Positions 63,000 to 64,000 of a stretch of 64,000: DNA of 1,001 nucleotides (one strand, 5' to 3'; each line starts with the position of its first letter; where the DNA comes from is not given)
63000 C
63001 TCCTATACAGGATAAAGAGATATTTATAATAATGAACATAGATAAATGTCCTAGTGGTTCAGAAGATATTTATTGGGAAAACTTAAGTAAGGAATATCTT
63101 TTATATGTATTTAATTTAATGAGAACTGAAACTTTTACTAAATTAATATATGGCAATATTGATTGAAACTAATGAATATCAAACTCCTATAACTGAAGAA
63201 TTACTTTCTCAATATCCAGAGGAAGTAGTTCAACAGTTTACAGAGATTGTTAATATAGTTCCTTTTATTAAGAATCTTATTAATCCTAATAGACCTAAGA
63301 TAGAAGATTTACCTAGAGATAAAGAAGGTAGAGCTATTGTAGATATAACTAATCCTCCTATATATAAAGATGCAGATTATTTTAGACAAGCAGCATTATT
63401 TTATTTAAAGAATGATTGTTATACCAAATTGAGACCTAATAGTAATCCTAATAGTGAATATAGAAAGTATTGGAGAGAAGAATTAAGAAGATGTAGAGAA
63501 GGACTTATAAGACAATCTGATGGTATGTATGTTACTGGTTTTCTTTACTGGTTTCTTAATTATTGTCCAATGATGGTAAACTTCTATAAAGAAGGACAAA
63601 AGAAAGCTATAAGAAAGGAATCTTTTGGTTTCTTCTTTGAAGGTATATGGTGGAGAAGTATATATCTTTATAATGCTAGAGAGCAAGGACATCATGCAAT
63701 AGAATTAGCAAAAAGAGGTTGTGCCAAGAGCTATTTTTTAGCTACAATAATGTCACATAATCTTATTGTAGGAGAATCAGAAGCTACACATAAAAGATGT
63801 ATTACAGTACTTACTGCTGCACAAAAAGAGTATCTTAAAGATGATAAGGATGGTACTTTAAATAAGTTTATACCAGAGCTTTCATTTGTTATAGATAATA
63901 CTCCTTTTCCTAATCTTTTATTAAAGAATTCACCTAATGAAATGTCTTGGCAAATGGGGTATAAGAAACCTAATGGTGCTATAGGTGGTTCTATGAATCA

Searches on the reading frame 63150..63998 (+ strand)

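Call 71: search_protein_families(library=phrogs, proteins=[window:63150-63998:+], max_evalue=0.01)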
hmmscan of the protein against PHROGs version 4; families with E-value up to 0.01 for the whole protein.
window:63150-63998:+ (283 aa): 1 family
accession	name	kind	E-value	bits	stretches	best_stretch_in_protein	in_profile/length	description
phrog_6681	-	head and packaging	2.8e-15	56.7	1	93-277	79-261/758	terminase large subunit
